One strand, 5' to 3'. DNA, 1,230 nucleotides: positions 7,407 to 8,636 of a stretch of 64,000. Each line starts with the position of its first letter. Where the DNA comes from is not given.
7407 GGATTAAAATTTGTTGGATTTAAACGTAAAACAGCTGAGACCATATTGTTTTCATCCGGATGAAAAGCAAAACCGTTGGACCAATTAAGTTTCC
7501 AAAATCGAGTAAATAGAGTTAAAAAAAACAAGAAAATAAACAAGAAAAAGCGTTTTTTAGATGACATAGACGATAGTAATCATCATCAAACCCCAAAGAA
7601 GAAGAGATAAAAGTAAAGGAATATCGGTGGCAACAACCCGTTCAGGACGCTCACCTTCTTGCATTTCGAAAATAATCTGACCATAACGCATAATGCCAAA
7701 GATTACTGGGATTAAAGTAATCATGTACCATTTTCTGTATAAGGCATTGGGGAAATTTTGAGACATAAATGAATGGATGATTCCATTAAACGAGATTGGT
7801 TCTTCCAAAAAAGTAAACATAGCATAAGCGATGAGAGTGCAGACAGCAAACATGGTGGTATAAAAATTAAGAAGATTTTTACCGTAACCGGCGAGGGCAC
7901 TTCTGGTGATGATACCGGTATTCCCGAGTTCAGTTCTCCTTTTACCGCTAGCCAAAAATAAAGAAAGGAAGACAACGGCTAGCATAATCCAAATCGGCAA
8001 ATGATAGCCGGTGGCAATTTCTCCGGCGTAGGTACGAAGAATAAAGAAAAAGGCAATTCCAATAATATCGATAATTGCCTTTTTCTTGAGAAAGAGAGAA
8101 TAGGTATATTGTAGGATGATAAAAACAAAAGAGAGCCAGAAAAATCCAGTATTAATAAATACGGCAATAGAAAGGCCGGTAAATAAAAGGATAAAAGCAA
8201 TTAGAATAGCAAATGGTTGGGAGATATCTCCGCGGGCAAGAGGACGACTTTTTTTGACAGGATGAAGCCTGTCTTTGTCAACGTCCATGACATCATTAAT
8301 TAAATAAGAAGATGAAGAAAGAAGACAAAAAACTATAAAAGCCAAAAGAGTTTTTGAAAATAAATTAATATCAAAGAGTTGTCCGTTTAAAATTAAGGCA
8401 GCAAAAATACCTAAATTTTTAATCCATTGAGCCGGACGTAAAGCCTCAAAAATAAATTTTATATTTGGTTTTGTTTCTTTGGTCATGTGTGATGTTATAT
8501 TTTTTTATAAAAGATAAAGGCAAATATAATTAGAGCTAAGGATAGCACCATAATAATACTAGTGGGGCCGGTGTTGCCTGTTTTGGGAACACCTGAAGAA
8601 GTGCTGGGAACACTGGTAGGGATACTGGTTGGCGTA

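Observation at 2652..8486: Candidate polyprenyl-phospho-pentose (DPR/DPA-like) donor pathway: UbiA, PAP2, SDR epimerase and GT-C transferases in one operon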

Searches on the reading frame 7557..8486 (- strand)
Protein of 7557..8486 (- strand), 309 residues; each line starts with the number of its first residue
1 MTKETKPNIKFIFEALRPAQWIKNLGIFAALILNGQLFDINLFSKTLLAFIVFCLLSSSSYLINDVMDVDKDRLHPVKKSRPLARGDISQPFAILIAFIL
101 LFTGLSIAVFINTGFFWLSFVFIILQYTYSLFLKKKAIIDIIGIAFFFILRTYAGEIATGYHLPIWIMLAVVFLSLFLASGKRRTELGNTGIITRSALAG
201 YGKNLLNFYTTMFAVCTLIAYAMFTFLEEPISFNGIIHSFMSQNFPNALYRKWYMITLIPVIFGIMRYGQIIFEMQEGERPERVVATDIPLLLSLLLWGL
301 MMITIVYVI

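Call 3: search_protein_families(library=pfam, proteins=[window:7557-8486:-], max_evalue=0.01)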
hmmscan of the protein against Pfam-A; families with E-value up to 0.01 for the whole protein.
window:7557-8486:- (309 aa): 1 family
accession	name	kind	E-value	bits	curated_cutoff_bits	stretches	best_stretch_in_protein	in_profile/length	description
PF01040.23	UbiA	-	2.9e-25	89.4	34.2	1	28-224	7-207/250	UbiA prenyltransferase family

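Call 4: search_protein_families(library=ncbifam, proteins=[window:7557-8486:-], max_evalue=0.01)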
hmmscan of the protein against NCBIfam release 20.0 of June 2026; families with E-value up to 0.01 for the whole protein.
window:7557-8486:- (309 aa): 22 families
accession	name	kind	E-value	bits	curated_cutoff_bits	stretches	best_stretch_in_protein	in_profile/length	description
NF008978.0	PRK12324.1-4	equivalog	8.5e-60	202.4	207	1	11-308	34-321/322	decaprenyl-phosphate phosphoribosyltransferase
NF008977.0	PRK12324.1-2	equivalog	1.1e-50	172.8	234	1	11-307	4-288/297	decaprenyl-phosphate phosphoribosyltransferase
NF006088.0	PRK08238.1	equivalog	3.9e-50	170.9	351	1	3-191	186-374/482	UbiA family prenyltransferase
NF008976.0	PRK12324.1-1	equivalog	4.3e-47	161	474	1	11-299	20-296/306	decaprenyl-phosphate phosphoribosyltransferase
NF009523.0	PRK12884.1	equivalog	1.1e-15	57.6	269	1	27-174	23-166/279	prenyltransferase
NF009522.0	PRK12883.1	equivalog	1.8e-11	44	353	1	11-160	5-151/279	geranylgeranylglycerol-phosphate geranylgeranyltransferase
TIGR01473.1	cyoE_ctaB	equivalog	2.9e-11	43.7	210.3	1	27-142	19-135/281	heme o synthase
TIGR01475.1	ubiA_other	subfamily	1.9e-09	37.4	180.8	1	37-174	31-165/282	UbiA-like polyprenyltransferase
NF005742.0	PRK07566.1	equivalog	1.9e-09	37.1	313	1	5-174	24-198/315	chlorophyll synthase ChlG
TIGR01474.1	ubiA_proteo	equivalog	3.1e-09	36.7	275.45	1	44-154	40-153/282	4-hydroxybenzoate octaprenyltransferase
NF009521.0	PRK12882.1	equivalog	2.4e-08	33.5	296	1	28-147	26-140/280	geranylgeranylglycerol-phosphate geranylgeranyltransferase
NF035940.1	prenyl_rel_EboC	equivalog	3.3e-08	33.3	250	1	43-140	38-133/292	UbiA-like protein EboC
NF041585.1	MqnP_Cj_Hp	exception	4.7e-08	32.8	375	1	27-171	20-166/281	menaquinone biosynthesis prenyltransferase MqnP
NF009515.0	PRK12874.1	equivalog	1.9e-07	30.7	392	1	27-174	27-176/291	4-hydroxybenzoate polyprenyltransferase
NF009516.0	PRK12875.1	equivalog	1.5e-06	27.5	205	1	5-171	13-184/292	prenyltransferase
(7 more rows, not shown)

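Call 9: find_related_loci(query=window:7557-8486:-, collection=genome_contigs, flank=10000)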
Query window:7557-8486:- (309 aa) in genome_contigs; peptide patterns used: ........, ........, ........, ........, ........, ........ (x = any residue, [..] = any of these).
111 stretches matched a pattern; 79 encode a relative of the query (tblastn E <= 1e-3); 78 distinct loci.
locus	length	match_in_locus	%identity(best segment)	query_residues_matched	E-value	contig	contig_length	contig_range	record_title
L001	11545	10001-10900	85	10-309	4e-164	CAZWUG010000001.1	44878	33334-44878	MAG TPA_asm: uncultured Gammaproteobacteria bacterium isolate SRP192927_co2_814 genome assembly, contig: NODE_873_length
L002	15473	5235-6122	81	14-309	2e-158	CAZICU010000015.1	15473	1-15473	MAG TPA_asm: uncultured Gammaproteobacteria bacterium isolate SRP263991_co2_418 genome assembly, contig: NODE_5137_lengt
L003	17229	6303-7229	73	1-309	3e-156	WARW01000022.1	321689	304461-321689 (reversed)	MAG: Patescibacteria group bacterium isolate AMAZON02 genome_22, whole genome shotgun sequence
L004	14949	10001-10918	79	6-309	4e-156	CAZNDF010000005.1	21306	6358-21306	MAG TPA_asm: uncultured Gammaproteobacteria bacterium isolate SRP192927_co2_67 genome assembly, contig: NODE_3729_length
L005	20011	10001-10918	79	6-309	2e-156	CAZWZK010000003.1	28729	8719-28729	MAG TPA_asm: uncultured Gammaproteobacteria bacterium isolate SRP294416_co1_742 genome assembly, contig: NODE_2909_lengt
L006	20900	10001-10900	76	10-309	5e-156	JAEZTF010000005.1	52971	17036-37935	MAG: Candidatus Parcubacteria bacterium isolate OH_PDB_36 k127_841692, whole genome shotgun sequence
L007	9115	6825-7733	74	9-309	6e-151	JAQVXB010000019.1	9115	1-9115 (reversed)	MAG: Candidatus Shapirobacteria bacterium isolate STF2_116 NODE_23921_length_9115_cov_3.511126_Sandtown_F2, whole genome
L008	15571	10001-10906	74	10-309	9e-151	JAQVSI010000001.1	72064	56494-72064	MAG: Candidatus Shapirobacteria bacterium isolate STF1_270 NODE_647_length_72064_cov_4.634194_Sandtown_F1, whole genome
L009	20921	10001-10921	72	3-309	2e-150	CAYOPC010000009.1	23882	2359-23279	MAG TPA_asm: uncultured Gammaproteobacteria bacterium isolate SRP294416_co3_77 genome assembly, contig: NODE_2996_length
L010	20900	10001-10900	75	12-309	4e-150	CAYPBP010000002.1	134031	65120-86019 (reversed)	MAG TPA_asm: uncultured Gammaproteobacteria bacterium isolate SRP192927_co5_99 genome assembly, contig: NODE_43_length_1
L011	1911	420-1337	70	4-309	2e-160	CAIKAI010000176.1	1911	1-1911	Candidatus Shapirobacteria bacterium isolate AlinenLipids_bin-9586 genome assembly, contig: bin-9586:176/184, whole geno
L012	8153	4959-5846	74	14-309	5e-149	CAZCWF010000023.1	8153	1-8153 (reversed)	MAG TPA_asm: uncultured Gammaproteobacteria bacterium isolate SRP294416_co3_810 genome assembly, contig: NODE_19700_leng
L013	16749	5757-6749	67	12-309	1e-147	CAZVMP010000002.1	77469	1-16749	MAG TPA_asm: uncultured Gammaproteobacteria bacterium isolate binchicken_co45_820 genome assembly, contig: NODE_322_leng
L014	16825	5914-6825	72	8-309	3e-146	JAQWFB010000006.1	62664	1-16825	MAG: Candidatus Shapirobacteria bacterium isolate STF2_89 NODE_846_length_62664_cov_20.466332_Sandtown_F2, whole genome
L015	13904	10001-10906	70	8-309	5e-146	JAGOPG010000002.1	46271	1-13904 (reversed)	Candidatus Shapirobacteria bacterium isolate Go_SlDig_bin_323 Go_SlDig_2042_length_46271_cov_12.239771, whole genome sho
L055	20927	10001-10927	71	3-309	9e-132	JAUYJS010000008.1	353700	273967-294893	MAG: Candidatus Shapirobacteria bacterium isolate C24_metabat.bin.159 C24_k141_836296, whole genome shotgun sequence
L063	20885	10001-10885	65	10-309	2e-120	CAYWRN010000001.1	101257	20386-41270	MAG TPA_asm: uncultured Gammaproteobacteria bacterium isolate SRP239243_co1_203 genome assembly, contig: NODE_164_length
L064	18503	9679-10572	65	12-309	5e-124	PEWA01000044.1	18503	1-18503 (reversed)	MAG: Candidatus Shapirobacteria bacterium CG06_land_8_20_14_3_00_40_12 CG06_land_8_20_14_3.00_150_scaffold_1054_c, whole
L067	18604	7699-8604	71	8-309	5e-140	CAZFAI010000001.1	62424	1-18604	MAG TPA_asm: uncultured Gammaproteobacteria bacterium isolate binchicken_co39_529 genome assembly, contig: NODE_1030_len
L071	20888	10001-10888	69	14-309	6e-136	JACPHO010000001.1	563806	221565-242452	MAG: Candidatus Shapirobacteria bacterium isolate NC_groundwater_416_Ag_B-0.1um_40_33 GD18-4_B1_scaffold_56969, whole ge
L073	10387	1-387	73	180-308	1e-62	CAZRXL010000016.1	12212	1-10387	MAG TPA_asm: uncultured Gammaproteobacteria bacterium isolate SRP239243_co1_216 genome assembly, contig: NODE_9065_lengt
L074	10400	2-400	71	177-309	3e-62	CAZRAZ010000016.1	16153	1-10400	MAG TPA_asm: uncultured Gammaproteobacteria bacterium isolate binchicken_co191_93 genome assembly, contig: NODE_2531_len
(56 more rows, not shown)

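Call 10: find_homologous_proteins(query=window:7557-8486:-, max_evalue=1e-10)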
Query window:7557-8486:- (309 aa): 1408 proteins with E <= 1e-10 among 6767 candidates; the best 120 are listed.
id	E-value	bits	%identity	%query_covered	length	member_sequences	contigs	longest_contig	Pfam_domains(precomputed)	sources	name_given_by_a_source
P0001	5.9e-196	668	100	100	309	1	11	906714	PF01040.24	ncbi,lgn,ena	-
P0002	7.1e-174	595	90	97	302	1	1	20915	PF01040.24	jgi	jgi:decaprenyl-phosphate phosphoribosyltransferase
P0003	7.5e-170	582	85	100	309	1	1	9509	PF01040.24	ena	-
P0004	1.5e-168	578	86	97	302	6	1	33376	PF01040.24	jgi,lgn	-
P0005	3.6e-168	577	88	97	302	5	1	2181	PF01040.24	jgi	jgi:decaprenyl-phosphate phosphoribosyltransferase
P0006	4.1e-168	576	86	97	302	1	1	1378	PF01040.24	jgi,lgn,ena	-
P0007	7.2e-166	569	85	100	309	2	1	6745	PF01040.24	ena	-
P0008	4.0e-163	560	85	97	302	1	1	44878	PF01040.24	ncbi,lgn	-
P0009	1.2e-162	559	83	97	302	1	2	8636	PF01040.24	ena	-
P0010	1.9e-162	558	82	100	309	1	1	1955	PF01040.24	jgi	jgi:4-hydroxybenzoate polyprenyltransferase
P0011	8.1e-162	556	84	98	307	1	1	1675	PF01040.24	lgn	-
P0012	8.4e-161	552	83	97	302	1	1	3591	PF01040.24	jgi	jgi:4-hydroxybenzoate polyprenyltransferase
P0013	5.5e-160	550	80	100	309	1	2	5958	PF01040.24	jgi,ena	jgi:4-hydroxybenzoate polyprenyltransferase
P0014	5.6e-160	550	82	97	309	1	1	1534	PF01040.24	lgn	-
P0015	3.6e-159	547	80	100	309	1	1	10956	PF01040.24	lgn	-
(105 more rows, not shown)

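Call 13: search_solved_structures(query=window:7557-8486:-, max_evalue=0.001, show_alignments=1)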
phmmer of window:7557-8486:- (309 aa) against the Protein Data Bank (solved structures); distinct sequences matched with E-value up to 0.001: 4.
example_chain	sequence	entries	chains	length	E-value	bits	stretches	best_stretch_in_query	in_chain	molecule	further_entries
8j8j_D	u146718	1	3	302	9.5e-39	136.9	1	10-270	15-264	Decaprenyl-phosphate phosphoribosyltransferase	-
8j8k_A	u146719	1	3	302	6.3e-30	107.9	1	10-270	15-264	Decaprenyl-phosphate phosphoribosyltransferase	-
4tq3_A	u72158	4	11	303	1.3e-07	34.6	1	14-210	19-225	Prenyltransferase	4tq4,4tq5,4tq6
6m31_A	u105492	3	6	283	1.3e-06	31.4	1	27-217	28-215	Digeranylgeranylglyceryl phosphate synthase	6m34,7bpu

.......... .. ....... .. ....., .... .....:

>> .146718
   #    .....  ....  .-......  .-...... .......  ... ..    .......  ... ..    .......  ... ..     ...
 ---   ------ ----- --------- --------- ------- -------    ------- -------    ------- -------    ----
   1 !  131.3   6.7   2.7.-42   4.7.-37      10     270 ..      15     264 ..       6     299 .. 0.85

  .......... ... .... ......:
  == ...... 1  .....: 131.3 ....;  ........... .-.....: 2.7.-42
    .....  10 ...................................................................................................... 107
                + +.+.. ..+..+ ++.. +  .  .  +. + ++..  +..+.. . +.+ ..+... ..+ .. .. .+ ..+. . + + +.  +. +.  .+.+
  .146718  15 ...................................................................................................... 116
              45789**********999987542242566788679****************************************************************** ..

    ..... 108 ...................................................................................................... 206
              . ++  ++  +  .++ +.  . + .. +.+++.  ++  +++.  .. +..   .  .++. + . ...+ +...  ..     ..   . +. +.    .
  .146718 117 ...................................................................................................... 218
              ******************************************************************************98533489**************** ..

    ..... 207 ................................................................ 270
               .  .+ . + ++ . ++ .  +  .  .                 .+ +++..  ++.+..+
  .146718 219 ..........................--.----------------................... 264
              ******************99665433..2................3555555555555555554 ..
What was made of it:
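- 7557..8486 (-): UbiA-family polyprenyl-phosphate 5-phosphoribosyltransferase (PPPRS/DPPRS-like), 309 aa. The best PDB match is Rv3806c (8j8j), E 9.5e-39 (call 13).
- On DPPR/PPPR synthase subfamily of UbiA (Rv3806c type): The best PDB hit is Rv3806c, E 9.5e-39 (call 13).
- Rv3806c is the best solved relative, at E 9.5e-39 (call 13).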

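Call 17: search_protein_families(library=pfam, proteins=[L074:6098-7243:-, L071:14661-15329:-, L055:12493-13116:+, L063:14103-14909:+, L073:3376-4863:-, L074:5320-6117:-, L073:4884-5939:+, L067:12994-13548:-, L064:13639-15168:+, L074:2003-3655:+], max_evalue=0.001)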
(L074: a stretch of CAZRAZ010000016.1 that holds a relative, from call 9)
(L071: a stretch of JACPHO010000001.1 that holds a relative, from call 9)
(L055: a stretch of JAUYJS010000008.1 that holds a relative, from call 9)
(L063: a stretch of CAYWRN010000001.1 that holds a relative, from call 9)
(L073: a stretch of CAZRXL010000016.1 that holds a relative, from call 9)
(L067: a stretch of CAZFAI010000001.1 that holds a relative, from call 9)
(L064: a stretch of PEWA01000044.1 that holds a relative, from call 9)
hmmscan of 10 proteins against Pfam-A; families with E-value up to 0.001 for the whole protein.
L074:6098-7243:- (381 aa): 5 families
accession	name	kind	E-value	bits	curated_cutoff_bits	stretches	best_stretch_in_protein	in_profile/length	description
PF00534.26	Glycos_transf_1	-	1.1e-22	80.9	26.4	1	197-356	4-165/172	Glycosyl transferases group 1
PF13692.12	Glyco_trans_1_4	-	1.6e-18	67.8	27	1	208-352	2-142/142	Glycosyl transferases group 1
PF13579.12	Glyco_trans_4_4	-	1.1e-08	36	29.7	1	21-162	1-136/158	Glycosyl transferase 4-like domain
PF13439.12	Glyco_transf_4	-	2.3e-08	34.7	28.5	1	21-146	2-130/170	Glycosyltransferase Family 4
PF20706.3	GT4-conflict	-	0.00052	19.5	26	0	186-320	177-315/385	Family 4 Glycosyltransferase in conflict systems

L071:14661-15329:- (222 aa): 1 family
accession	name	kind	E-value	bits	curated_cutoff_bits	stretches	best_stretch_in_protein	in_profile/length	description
PF05050.19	Methyltransf_21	-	1.8e-18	67.7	22.7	1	58-208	1-171/173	Methyltransferase FkbM domain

L055:12493-13116:+ (207 aa): 13 families
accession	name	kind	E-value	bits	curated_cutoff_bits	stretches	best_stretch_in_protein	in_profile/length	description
PF13649.12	Methyltransf_25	-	2.5e-14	54.2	27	1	43-135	1-97/97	Methyltransferase domain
PF08242.18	Methyltransf_12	-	1.3e-13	51.9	30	1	44-137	1-98/98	Methyltransferase domain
PF13847.12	Methyltransf_31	-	2.7e-13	50.3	27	1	39-144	3-114/145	Methyltransferase domain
PF13489.12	Methyltransf_23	-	3.5e-13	50.1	27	1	31-144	11-121/164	Methyltransferase domain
PF08241.18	Methyltransf_11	-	5.8e-12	46.5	21.2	1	44-139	1-95/95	Methyltransferase domain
PF02353.26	CMAS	-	5.9e-10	39.4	27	1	42-145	65-170/273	Mycolic acid cyclopropane synthetase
PF05175.20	MTS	-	6.6e-09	36.1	23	1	39-139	31-138/170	Methyltransferase small domain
PF05891.18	Methyltransf_PK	-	3.7e-06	27.1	27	1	42-144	58-164/218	AdoMet dependent proline di-methyltransferase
PF06325.19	PrmA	-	4.8e-05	23.4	22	1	29-139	151-258/296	Ribosomal protein L11 methyltransferase (PrmA)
PF06080.18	DUF938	-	5.6e-05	23.5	27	1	33-139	18-137/202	Protein of unknown function (DUF938)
PF01739.24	CheR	-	5.8e-05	23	27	1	77-139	111-173/195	CheR methyltransferase, SAM binding domain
PF07021.18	MetW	-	0.00012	22.2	21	1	31-110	5-83/193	Methionine biosynthesis protein MetW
PF12847.13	Methyltransf_18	-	0.00028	21.4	27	1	30-85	5-60/151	Methyltransferase domain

L063:14103-14909:+ (268 aa): 7 families
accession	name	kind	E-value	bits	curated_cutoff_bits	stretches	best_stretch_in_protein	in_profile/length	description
PF05050.19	Methyltransf_21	-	3.7e-15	56.9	22.7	1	82-239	1-172/173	Methyltransferase FkbM domain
PF02475.24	TRM5-TYW2_MTfase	-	2e-10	41.3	28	1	77-128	37-88/164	TRM5/TYW2 methyltransferase domain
PF05575.17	V_cholerae_RfbT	-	3e-06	27.2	27.9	1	79-219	82-226/286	Vibrio cholerae RfbT protein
PF05175.20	MTS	-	1.4e-05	25.3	23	1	78-137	33-92/170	Methyltransferase small domain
PF02527.21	GidB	-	6.6e-05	22.8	27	1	36-137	19-109/184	rRNA small subunit methyltransferase G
PF02390.23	Methyltransf_4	-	7.9e-05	22.6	24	1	79-131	4-56/173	Putative methyltransferase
PF13847.12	Methyltransf_31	-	0.00086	19.5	27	0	77-135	4-63/145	Methyltransferase domain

L073:3376-4863:- (495 aa): 1 family
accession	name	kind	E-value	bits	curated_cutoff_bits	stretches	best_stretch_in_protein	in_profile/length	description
PF13231.12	PMT_2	-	0.00047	20.8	26.1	1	82-212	13-149/160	Dolichyl-phosphate-mannose-protein mannosyltransferase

L074:5320-6117:- (265 aa): 11 families
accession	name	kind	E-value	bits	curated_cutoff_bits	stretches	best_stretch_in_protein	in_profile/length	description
PF08241.18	Methyltransf_11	-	2.2e-21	76.7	21.2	1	37-127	1-94/95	Methyltransferase domain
PF13649.12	Methyltransf_25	-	1.7e-18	67.5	27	1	36-124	1-97/97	Methyltransferase domain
PF13847.12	Methyltransf_31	-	1e-17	64.6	27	1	31-143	2-120/145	Methyltransferase domain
PF13489.12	Methyltransf_23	-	2.9e-16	60.1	27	1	27-189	17-162/164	Methyltransferase domain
PF08242.18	Methyltransf_12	-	1.3e-12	48.7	30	1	37-125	1-97/98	Methyltransferase domain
PF01209.24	Ubie_methyltran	-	9.1e-11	42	20.1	1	3-128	18-151/233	ubiE/COQ5 methyltransferase family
PF07021.18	MetW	-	4.3e-09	36.7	21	1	32-134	13-113/193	Methionine biosynthesis protein MetW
PF08003.17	Methyltransf_9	-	0.00017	21.1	23.8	1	28-91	111-174/315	Protein of unknown function (DUF1698)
PF02353.26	CMAS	-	0.00018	21.4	27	1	28-130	58-166/273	Mycolic acid cyclopropane synthetase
PF05219.18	DREV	-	0.00032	20.3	26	1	31-129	93-187/265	DREV methyltransferase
PF02390.23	Methyltransf_4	-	0.00081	19.3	24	0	35-75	4-44/173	Putative methyltransferase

L073:4884-5939:+ (351 aa): 1 family
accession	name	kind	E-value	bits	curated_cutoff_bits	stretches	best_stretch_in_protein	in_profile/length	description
PF04015.17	DUF362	-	8.3e-26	91.7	24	1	34-237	2-199/200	Domain of unknown function (DUF362)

L067:12994-13548:- (184 aa): 1 family
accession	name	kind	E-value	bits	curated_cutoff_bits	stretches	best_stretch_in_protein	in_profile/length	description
PF06888.18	Put_Phosphatase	-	0.00032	20.6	27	0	68-122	73-125/234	Putative Phosphatase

L064:13639-15168:+ (509 aa): 0 families

L074:2003-3655:+ (550 aa): 0 families
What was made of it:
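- GT4 and methyltransferase genes in other cassettes imply a more complex glycan than a single pentose (call 17). Other cassettes carry Leloir GT4 genes, which need nucleotide sugars (call 17). No GT2-type polyprenyl-P-hexose synthase and no initiating phosphoglycosyltransferase were found in the cluster or among the cassette families scanned (calls 3, 17).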

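Call 35: search_dna_similar(query=window:7557-8486:-, collection=plasmids, mode=protein, max_evalue=1e-10, max_rows=30)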
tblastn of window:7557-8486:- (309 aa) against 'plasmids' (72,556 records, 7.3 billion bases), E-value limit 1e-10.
Records with a match: 75; places in all: 75; records where one place covers at least 80% of the query: 23.
Best place of each record, by identity: <60% 75.
By first word of the organism name: Rhizobium 17; Sinorhizobium 5; Vibrio 3; Sphingomonadaceae 3; Mesorhizobium 3; Salipiger 3; Cereibacter 3; Lactococcus 2; Natronococcus 2; Streptomyces 2; and 27 more.
By predicted mobility (MOB-suite, as given by PLSDB): non-mobilizable 57; conjugative 10; mobilizable 8.
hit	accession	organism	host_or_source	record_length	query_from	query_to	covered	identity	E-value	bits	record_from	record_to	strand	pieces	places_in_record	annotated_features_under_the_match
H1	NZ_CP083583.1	Kovacikia minuta CCNUW1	cell culture,fresh water lake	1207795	14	290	90%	35.7%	6e-32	132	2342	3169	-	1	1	record has no annotation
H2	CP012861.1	Persicobacter sp. JZB09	cell culture,soil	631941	3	288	93%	33.8%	1e-26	117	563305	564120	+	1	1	record has no annotation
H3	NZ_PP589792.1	Lactococcus sp.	Bacterial culture,Dairy environment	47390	3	309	99%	31.1%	4e-32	132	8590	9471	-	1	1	decaprenyl-phosphate phosphoribosyltransferase | hypothetical protein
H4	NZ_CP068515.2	Lactococcus cremoris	Whole organism,Dairy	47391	3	309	99%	31.1%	4e-32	132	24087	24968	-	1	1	decaprenyl-phosphate phosphoribosyltransferase | hypothetical protein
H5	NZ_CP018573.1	Marivivens sp. JLT3646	cell culture,shallow-sea hydrothermal ...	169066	12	288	90%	33.8%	8e-32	132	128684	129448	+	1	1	decaprenyl-phosphate phosphoribosyltransferase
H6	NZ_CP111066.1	Chondrinema litorale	Seaweed,red alga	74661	13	288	89%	33.7%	6e-32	132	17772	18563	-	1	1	decaprenyl-phosphate phosphoribosyltransferase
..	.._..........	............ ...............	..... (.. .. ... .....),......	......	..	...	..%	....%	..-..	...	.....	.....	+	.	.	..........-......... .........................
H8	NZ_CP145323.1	Rhodococcus ruber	-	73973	12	288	90%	32.5%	2e-33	136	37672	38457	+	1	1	decaprenyl-phosphate phosphoribosyltransferase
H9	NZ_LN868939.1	Nocardia farcinica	not known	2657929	12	288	90%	32.3%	6e-31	129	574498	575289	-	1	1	none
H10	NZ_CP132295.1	Natronococcus sp. AD-5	cell culture,sediment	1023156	8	307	97%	28.8%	3e-26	115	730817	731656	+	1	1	record has no annotation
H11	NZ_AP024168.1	Vibrio alfacsensis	-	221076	6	277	88%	30.5%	3e-20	98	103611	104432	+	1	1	UbiA family prenyltransferase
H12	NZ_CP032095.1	Vibrio alfacsensis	Solea senegalensis,whole ...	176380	6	277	88%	30.5%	4e-20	98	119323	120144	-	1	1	UbiA family prenyltransferase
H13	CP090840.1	Streptomyces viridifaciens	Whole organism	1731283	17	290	89%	30.2%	4e-26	115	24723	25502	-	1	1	decaprenyl-phosphate phosphoribosyltransferase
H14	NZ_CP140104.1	Vibrio alfacsensis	Scophthalmus maximus,intestinal tract ...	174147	6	277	88%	30.1%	8e-20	97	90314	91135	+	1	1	UbiA family prenyltransferase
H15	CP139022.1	Flammeovirgaceae bacterium SG7u.111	Seagrass,tissue sample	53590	16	288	88%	30.0%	6e-26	115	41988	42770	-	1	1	decaprenyl-phosphate phosphoribosyltransferase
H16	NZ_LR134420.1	Legionella adelaidensis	environmental,Cooling tower water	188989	8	288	91%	29.0%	9e-19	94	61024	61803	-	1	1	decaprenyl-phosphate phosphoribosyltransferase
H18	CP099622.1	Sphingomonadaceae bacterium OTU29THOMA1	Arabidopsis thaliana,pure culture,leaf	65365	14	277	85%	30.1%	1e-20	100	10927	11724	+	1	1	UbiA family prenyltransferase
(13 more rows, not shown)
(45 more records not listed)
